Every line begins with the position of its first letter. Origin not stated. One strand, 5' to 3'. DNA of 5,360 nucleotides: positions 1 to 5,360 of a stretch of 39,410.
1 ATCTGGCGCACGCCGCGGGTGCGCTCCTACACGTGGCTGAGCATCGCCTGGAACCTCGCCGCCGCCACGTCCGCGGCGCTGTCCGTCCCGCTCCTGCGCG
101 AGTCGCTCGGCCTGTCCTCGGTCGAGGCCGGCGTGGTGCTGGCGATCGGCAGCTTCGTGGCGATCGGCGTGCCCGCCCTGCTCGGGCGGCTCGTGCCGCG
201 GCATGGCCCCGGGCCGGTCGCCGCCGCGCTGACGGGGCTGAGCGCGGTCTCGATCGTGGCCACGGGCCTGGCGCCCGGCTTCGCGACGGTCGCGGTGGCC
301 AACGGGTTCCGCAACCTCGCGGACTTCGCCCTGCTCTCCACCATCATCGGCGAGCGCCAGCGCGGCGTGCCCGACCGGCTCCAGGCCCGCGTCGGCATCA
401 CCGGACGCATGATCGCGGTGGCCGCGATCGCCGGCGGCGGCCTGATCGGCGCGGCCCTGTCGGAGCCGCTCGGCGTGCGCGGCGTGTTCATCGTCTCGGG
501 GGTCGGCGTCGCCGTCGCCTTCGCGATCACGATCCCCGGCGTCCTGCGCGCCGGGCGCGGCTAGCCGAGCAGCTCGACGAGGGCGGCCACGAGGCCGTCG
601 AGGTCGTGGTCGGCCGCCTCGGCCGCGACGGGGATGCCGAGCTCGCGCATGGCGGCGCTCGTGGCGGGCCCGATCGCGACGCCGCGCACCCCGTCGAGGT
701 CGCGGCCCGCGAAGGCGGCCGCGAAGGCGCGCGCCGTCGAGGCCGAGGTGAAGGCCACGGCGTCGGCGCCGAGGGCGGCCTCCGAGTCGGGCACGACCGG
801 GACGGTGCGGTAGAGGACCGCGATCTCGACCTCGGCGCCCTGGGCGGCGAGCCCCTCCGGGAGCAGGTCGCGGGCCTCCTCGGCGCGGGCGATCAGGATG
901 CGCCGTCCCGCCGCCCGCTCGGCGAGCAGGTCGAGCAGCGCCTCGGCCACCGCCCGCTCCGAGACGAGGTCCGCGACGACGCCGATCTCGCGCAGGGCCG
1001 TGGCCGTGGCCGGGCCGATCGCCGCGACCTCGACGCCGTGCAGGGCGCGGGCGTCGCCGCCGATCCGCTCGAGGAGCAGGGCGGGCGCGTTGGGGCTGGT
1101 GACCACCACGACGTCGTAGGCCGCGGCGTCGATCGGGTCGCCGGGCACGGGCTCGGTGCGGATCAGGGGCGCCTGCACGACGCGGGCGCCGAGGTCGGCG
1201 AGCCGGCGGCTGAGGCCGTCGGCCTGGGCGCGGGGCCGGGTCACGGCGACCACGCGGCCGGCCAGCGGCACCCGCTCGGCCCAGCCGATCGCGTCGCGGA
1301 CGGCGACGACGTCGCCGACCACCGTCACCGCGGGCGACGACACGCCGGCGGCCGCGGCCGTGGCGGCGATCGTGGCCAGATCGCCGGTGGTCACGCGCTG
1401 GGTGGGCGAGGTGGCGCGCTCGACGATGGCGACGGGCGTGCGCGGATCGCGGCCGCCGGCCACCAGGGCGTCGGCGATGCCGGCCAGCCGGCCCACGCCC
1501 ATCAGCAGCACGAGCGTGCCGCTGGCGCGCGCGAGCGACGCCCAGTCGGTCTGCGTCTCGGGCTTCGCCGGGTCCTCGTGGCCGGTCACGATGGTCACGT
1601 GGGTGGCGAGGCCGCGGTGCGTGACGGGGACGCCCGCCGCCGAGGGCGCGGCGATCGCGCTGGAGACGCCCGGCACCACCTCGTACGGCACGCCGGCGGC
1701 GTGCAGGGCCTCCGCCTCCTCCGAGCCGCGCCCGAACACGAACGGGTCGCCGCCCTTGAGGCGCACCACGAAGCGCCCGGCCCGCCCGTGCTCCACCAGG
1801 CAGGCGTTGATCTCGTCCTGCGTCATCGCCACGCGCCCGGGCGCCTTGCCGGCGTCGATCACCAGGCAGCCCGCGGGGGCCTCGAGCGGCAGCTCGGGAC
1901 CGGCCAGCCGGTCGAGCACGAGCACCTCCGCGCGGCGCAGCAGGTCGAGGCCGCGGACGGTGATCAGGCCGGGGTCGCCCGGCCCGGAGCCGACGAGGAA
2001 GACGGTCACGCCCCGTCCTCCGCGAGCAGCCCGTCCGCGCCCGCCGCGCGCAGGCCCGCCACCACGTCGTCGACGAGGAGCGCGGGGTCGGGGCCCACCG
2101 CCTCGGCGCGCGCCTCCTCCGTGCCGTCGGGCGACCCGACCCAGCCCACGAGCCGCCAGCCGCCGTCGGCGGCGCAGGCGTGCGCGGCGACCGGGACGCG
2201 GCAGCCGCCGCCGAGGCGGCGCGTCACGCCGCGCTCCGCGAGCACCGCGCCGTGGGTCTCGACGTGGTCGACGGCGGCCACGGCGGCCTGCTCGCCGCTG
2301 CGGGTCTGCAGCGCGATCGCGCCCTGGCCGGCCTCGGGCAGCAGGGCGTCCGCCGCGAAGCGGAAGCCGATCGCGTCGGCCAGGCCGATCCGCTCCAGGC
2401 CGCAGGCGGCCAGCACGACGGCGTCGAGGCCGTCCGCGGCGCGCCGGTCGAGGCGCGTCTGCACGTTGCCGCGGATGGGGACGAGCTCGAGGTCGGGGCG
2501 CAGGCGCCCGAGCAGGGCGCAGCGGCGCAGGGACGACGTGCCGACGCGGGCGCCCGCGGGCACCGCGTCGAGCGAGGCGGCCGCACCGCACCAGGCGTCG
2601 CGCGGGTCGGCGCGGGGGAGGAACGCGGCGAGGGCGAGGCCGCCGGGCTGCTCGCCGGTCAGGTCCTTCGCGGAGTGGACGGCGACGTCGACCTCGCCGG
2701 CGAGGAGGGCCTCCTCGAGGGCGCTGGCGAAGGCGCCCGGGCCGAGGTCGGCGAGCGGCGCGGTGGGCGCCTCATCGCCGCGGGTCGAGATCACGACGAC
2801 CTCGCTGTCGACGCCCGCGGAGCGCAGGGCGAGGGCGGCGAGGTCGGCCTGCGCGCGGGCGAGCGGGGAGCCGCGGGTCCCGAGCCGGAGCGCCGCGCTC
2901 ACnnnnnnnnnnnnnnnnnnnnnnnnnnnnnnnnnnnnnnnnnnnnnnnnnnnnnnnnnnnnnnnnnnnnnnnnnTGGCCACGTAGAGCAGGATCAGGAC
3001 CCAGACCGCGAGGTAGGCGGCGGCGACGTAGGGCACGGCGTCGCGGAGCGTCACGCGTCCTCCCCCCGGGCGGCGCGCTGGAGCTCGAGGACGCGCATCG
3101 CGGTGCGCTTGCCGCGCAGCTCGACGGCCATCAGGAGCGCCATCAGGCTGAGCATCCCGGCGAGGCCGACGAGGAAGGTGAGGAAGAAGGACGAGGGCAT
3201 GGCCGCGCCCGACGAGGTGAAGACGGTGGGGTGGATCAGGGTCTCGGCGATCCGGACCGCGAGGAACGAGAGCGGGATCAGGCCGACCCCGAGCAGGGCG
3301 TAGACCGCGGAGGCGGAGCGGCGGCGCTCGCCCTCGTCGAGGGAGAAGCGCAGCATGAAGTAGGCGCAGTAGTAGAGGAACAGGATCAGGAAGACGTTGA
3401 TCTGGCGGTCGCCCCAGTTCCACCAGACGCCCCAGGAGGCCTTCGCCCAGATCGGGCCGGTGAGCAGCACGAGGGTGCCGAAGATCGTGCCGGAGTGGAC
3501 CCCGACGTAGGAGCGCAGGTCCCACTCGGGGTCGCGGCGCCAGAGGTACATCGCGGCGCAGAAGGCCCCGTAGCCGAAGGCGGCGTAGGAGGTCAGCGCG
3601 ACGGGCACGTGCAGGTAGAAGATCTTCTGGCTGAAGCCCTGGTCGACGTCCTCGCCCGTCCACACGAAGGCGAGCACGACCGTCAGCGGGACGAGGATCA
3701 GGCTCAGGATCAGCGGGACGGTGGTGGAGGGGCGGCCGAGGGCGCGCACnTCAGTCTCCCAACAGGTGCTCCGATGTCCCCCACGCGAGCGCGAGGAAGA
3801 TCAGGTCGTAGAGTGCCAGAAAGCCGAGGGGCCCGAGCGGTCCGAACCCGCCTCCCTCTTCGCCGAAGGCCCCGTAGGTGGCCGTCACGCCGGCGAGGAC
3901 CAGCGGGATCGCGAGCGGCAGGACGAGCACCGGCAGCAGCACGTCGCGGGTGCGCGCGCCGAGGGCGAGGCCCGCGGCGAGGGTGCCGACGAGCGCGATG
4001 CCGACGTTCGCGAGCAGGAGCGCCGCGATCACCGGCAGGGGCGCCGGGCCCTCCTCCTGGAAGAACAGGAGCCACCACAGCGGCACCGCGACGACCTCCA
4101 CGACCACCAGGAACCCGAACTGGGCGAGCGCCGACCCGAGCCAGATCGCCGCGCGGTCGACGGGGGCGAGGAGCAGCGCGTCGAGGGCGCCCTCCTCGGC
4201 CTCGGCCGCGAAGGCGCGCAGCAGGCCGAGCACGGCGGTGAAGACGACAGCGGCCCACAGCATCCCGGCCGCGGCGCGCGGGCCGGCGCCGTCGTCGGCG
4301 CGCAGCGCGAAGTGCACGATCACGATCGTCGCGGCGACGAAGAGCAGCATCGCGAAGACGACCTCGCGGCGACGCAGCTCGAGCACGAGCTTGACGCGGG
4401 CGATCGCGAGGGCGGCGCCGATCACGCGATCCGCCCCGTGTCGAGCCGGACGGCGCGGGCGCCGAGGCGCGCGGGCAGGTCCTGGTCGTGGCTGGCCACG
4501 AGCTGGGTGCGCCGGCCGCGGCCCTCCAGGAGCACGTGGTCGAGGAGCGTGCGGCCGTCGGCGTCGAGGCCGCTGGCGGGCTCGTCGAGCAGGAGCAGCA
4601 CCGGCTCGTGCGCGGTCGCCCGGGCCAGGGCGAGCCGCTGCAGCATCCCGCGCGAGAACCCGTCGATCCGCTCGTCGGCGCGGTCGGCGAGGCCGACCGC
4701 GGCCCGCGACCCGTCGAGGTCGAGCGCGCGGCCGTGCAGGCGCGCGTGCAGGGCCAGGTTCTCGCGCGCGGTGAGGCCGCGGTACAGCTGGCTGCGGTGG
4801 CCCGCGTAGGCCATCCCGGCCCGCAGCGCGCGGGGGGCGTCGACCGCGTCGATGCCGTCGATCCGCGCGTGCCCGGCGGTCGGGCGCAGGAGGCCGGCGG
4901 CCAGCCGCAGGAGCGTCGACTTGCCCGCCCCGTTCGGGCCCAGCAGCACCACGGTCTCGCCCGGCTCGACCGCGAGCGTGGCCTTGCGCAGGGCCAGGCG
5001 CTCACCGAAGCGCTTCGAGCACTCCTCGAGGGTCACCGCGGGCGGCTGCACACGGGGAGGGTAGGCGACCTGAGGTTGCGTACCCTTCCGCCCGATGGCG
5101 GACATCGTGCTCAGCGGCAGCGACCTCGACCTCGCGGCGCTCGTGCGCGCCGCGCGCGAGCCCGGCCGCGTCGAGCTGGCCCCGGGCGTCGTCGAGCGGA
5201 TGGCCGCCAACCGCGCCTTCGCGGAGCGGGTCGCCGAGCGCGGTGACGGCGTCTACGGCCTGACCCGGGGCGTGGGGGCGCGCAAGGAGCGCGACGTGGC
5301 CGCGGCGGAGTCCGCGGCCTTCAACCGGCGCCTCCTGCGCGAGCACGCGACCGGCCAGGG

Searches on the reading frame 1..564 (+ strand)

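Call 72: search_protein_families(library=pfam, proteins=[window:1-564:+], max_evalue=0.0001)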
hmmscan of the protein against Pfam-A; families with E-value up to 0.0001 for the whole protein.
window:1-564:+ (187 aa): 1 family
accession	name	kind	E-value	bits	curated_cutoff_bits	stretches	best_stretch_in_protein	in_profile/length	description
PF07690.21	MFS_1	-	3.2e-07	30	33.4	1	13-176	3-167/347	Major Facilitator Superfamily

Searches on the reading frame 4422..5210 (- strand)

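Call 71: search_protein_families(library=pfam, proteins=[window:4422-5210:-], max_evalue=0.0001)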
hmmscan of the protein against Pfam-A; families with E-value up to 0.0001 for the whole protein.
window:4422-5210:- (262 aa): 3 families
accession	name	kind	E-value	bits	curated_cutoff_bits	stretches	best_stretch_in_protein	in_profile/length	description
PF00005.33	ABC_tran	-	9.7e-29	101.2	25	1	75-212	2-136/137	ABC transporter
PF13304.12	AAA_21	-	9.9e-08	32.8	27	0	87-109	2-24/304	AAA domain, putative AbiEii toxin, Type IV TA system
PF13191.12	AAA_16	-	1.2e-05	26.3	32.6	1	81-227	22-156/167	AAA ATPase domain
